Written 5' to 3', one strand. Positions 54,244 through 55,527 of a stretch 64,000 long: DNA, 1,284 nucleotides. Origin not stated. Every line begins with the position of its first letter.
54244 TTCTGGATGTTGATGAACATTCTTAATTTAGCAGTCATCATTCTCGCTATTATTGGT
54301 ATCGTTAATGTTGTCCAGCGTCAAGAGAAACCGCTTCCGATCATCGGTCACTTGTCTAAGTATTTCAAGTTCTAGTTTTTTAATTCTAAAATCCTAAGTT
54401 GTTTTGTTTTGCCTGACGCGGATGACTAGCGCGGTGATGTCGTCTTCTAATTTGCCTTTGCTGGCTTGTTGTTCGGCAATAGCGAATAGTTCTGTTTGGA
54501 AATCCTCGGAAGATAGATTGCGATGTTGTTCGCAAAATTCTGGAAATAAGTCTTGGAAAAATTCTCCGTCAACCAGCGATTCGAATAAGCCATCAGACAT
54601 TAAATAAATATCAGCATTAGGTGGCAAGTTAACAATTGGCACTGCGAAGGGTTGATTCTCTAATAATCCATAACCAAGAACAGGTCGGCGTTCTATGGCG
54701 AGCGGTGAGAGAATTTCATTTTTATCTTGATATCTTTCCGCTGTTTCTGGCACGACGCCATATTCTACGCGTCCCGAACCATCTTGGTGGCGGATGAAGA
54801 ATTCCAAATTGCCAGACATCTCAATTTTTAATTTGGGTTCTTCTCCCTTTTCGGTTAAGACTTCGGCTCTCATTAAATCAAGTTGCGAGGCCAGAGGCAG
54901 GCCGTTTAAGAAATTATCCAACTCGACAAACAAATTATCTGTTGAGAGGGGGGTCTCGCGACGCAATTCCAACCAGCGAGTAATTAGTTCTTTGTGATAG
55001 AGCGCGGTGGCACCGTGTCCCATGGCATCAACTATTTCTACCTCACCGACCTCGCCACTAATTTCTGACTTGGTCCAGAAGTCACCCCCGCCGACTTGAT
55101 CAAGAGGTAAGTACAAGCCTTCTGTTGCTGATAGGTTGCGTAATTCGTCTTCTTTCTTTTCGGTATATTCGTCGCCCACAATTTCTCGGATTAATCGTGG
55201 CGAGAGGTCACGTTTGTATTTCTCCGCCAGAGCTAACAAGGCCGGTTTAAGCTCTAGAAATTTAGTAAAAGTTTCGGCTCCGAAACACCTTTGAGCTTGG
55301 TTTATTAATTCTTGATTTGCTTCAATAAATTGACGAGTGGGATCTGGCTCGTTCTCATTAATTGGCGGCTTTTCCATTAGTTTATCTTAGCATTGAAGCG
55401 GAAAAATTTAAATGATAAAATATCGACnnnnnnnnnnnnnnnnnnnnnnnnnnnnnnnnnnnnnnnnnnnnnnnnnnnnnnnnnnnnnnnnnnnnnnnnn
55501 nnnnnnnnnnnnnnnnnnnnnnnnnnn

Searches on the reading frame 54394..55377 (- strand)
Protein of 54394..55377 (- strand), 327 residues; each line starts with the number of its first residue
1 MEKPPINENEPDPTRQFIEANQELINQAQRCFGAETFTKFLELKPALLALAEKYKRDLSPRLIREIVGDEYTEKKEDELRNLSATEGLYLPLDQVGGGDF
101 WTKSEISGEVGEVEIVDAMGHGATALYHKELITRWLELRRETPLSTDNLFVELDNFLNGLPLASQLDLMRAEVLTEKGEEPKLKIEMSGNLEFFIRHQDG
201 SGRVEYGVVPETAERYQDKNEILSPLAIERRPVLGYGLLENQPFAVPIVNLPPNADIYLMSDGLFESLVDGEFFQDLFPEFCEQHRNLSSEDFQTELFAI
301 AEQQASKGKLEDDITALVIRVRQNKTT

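Call 92: search_protein_families(library=pfam, proteins=[window:54394-55377:-], max_evalue=0.00001)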
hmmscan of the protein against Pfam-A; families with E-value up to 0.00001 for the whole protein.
window:54394-55377:- (327 aa): 1 family
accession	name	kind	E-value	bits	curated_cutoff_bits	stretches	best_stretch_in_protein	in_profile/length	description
PF07228.17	SpoIIE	-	1.8e-10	41.6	25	1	236-322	105-192/192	Stage II sporulation protein E (SpoIIE)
